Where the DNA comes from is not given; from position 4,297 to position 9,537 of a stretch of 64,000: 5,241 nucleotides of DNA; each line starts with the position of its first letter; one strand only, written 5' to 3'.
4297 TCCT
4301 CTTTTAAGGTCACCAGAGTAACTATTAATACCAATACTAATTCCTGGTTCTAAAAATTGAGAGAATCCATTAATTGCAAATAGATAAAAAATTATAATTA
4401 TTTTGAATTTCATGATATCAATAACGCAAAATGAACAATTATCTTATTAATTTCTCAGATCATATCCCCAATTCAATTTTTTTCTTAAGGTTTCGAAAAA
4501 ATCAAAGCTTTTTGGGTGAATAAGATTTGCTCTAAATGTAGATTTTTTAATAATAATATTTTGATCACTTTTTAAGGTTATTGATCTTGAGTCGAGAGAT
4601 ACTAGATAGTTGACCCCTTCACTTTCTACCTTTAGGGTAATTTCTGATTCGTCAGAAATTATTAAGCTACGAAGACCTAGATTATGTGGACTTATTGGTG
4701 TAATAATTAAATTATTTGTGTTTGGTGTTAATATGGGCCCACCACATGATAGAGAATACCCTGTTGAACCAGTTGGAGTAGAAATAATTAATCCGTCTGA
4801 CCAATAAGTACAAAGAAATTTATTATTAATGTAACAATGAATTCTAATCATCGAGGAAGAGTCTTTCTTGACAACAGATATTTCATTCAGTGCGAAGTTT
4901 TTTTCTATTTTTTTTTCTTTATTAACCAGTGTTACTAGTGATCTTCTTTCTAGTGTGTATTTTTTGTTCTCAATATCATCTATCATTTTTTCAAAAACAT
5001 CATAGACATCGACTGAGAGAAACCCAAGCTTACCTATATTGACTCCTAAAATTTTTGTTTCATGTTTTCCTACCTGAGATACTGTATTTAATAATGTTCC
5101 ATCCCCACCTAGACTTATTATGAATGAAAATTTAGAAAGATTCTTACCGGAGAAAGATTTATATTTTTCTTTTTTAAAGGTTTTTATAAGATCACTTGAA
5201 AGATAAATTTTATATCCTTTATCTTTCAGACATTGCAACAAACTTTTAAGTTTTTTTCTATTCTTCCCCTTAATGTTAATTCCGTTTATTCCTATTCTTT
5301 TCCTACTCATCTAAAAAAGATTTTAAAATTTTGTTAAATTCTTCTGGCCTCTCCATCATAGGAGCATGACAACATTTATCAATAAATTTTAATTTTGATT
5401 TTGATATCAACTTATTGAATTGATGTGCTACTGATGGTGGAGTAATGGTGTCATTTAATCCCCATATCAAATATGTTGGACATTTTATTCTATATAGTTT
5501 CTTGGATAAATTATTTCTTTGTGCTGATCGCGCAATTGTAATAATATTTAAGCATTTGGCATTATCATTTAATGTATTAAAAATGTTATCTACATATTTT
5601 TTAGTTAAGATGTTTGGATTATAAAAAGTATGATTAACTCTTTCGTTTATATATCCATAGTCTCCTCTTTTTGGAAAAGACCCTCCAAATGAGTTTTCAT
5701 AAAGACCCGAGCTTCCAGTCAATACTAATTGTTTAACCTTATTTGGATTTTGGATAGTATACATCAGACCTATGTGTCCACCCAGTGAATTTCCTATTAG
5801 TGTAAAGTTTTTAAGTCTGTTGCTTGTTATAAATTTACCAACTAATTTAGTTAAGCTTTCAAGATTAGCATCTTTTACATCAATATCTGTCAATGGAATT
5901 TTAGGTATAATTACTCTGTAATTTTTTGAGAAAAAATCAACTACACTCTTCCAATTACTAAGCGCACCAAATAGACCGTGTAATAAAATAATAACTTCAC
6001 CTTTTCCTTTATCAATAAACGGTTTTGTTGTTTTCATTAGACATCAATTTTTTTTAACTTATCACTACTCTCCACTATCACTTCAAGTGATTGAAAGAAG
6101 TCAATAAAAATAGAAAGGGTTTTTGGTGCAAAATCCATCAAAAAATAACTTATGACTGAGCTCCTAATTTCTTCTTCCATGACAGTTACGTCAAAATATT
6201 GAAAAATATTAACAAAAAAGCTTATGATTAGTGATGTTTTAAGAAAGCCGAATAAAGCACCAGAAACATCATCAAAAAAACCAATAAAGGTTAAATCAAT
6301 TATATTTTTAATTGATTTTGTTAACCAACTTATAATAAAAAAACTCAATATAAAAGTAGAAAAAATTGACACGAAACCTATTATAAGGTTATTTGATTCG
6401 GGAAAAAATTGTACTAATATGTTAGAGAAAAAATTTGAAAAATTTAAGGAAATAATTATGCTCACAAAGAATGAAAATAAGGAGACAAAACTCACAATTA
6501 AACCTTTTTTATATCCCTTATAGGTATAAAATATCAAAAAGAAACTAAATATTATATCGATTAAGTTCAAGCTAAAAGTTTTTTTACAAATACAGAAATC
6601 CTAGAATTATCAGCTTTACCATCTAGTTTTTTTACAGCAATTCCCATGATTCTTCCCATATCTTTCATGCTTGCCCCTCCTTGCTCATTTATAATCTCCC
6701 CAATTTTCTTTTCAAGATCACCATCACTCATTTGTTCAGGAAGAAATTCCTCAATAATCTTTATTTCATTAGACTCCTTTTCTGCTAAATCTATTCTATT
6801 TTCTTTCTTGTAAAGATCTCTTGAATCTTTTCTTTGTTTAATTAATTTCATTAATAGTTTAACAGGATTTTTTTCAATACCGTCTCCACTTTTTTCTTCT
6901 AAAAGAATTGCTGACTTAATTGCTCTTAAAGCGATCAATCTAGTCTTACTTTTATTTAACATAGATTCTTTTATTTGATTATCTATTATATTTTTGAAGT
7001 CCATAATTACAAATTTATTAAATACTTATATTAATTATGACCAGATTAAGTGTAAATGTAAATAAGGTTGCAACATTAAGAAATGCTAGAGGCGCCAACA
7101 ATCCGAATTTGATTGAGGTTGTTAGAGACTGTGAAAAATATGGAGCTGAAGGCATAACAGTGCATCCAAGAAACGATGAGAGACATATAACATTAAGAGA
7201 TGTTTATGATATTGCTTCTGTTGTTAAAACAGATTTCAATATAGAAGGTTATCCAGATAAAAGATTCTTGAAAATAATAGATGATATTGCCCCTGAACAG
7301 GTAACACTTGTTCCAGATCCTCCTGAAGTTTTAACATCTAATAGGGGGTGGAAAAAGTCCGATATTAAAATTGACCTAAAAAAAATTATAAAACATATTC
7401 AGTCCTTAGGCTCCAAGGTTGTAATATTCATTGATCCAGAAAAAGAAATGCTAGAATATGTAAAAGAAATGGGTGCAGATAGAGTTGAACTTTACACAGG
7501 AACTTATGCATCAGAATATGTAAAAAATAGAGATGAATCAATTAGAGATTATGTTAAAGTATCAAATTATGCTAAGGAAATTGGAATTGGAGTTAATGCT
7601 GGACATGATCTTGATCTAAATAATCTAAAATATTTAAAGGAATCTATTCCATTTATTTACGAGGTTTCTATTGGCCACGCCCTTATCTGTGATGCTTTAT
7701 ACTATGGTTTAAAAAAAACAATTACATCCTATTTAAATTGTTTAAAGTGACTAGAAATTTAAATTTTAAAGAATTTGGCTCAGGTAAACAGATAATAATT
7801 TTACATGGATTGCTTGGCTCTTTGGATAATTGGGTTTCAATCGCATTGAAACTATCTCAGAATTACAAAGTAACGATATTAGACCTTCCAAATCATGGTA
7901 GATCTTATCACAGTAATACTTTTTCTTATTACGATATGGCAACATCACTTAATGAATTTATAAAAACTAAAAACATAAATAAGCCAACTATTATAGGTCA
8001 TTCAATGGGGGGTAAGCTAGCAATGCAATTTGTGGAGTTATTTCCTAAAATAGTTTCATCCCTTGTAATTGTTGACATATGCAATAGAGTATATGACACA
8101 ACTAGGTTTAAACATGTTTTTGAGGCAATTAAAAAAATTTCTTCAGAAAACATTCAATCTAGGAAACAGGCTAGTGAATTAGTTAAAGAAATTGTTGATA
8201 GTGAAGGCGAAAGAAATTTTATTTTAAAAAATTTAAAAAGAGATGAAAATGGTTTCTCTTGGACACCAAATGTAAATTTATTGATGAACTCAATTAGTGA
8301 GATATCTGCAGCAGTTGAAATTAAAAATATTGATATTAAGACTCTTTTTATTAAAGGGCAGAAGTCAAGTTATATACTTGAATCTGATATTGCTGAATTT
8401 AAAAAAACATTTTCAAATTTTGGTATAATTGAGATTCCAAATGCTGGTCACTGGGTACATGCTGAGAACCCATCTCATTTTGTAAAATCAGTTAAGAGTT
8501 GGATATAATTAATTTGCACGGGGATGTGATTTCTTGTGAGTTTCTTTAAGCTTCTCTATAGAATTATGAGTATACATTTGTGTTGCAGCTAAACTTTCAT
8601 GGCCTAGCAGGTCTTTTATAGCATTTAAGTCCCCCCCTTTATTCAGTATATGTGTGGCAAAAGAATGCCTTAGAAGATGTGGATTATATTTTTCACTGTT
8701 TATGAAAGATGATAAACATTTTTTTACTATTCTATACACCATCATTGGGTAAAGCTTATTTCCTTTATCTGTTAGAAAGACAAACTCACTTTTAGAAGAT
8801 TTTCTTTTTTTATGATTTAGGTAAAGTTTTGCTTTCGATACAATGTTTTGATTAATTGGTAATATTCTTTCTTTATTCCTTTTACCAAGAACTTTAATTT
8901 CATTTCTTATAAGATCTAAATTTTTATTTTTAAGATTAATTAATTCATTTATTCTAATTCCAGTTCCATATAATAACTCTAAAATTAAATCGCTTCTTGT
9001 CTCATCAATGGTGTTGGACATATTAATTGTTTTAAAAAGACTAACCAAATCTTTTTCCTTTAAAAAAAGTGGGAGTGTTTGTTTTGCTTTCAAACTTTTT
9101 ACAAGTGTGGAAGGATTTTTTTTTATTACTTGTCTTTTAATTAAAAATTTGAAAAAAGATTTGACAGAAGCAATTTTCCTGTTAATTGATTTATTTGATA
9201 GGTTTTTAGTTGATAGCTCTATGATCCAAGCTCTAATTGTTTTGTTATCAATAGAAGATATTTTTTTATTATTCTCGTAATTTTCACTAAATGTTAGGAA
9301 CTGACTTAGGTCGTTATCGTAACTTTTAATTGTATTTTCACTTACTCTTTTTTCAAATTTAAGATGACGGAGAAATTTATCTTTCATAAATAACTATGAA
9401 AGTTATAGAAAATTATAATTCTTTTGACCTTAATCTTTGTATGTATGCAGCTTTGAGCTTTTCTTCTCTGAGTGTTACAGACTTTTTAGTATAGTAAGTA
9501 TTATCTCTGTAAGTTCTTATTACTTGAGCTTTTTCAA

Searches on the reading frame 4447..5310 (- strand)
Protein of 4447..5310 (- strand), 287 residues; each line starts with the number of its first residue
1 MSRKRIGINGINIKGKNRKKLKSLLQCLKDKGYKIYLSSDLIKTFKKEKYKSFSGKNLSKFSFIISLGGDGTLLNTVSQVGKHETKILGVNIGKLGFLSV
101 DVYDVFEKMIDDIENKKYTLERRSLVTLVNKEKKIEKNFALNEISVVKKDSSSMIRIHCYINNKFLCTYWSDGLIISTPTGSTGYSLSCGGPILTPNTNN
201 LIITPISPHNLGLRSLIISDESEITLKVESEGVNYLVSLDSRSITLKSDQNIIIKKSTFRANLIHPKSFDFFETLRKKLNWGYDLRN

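Call 44: search_protein_families(library=pfam, proteins=[window:4447-5310:-], max_evalue=0.00001)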
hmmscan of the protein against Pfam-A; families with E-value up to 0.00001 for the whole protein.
window:4447-5310:- (287 aa): 2 families
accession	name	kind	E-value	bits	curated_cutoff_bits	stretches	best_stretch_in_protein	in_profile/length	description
PF20143.4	NAD_kinase_C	-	1.4e-29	102.8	23.7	1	141-265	1-125/126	ATP-NAD kinase C-terminal domain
PF01513.26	NAD_kinase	-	1.9e-13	51.3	25.5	1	26-118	21-130/130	ATP-NAD kinase N-terminal domain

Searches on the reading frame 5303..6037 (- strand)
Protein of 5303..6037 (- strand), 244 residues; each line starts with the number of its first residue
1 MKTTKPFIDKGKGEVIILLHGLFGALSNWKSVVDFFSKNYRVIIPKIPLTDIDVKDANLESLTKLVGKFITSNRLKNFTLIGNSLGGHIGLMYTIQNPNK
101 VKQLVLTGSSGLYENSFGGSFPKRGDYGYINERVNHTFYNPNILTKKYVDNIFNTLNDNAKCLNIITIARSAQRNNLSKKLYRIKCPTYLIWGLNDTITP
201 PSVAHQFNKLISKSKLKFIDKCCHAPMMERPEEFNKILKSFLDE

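Call 44: search_protein_families(library=pfam, proteins=[window:5303-6037:-], max_evalue=0.00001)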
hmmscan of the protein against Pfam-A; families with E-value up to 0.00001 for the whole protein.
window:5303-6037:- (244 aa): 4 families
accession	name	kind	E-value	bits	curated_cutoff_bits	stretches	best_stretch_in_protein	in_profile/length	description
PF00561.26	Abhydrolase_1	-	7.7e-22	78.6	25.8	2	15-109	2-102/245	alpha/beta hydrolase fold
PF12146.15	Hydrolase_4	-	8.4e-11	42.1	27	0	61-109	61-109/239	Serine aminopeptidase, S33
PF12697.13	Abhydrolase_6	-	1.2e-07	33.1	26.3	1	16-236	1-216/217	Alpha/beta hydrolase family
PF03096.20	Ndr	-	7.1e-06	25.4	23.3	0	168-242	202-276/283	Ndr family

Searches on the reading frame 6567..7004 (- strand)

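Call 44: search_protein_families(library=pfam, proteins=[window:6567-7004:-], max_evalue=0.00001)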
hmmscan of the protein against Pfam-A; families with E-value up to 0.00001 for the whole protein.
window:6567-7004:- (145 aa): 1 family
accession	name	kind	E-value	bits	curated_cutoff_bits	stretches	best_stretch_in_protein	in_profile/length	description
PF09424.15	YqeY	-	7.7e-37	127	27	1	6-144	3-143/143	Yqey-like protein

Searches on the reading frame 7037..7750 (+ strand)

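Call 44: search_protein_families(library=pfam, proteins=[window:7037-7750:+], max_evalue=0.00001)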
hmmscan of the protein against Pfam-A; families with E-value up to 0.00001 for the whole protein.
window:7037-7750:+ (237 aa): 1 family
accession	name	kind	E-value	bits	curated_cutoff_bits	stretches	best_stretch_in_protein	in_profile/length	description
PF03740.19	PdxJ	-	1.7e-84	283.1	24.5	1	3-235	1-233/234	Pyridoxal phosphate biosynthesis protein PdxJ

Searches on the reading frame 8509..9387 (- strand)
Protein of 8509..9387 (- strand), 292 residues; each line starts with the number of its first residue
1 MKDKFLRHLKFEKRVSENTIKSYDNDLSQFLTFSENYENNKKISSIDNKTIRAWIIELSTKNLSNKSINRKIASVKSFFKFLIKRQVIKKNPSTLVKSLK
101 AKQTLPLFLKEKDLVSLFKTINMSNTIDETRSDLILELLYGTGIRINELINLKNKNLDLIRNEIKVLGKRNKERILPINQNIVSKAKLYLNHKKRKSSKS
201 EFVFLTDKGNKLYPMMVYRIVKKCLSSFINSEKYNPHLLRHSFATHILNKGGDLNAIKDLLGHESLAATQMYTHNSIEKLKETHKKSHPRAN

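Call 44: search_protein_families(library=pfam, proteins=[window:8509-9387:-], max_evalue=0.00001)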
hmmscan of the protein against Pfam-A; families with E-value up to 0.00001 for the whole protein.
window:8509-9387:- (292 aa): 3 families
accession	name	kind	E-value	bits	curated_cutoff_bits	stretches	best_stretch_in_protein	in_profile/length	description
PF00589.27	Phage_integrase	-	1.9e-38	132.4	27.1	1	108-276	2-169/172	Phage integrase family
PF02899.23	Phage_int_SAM_1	-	1.8e-19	70.3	22.3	1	3-86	2-83/83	Phage integrase, N-terminal SAM-like domain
PF13495.12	Phage_int_SAM_4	-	2.8e-08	34.5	27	1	3-87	3-83/85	Phage integrase, N-terminal SAM-like domain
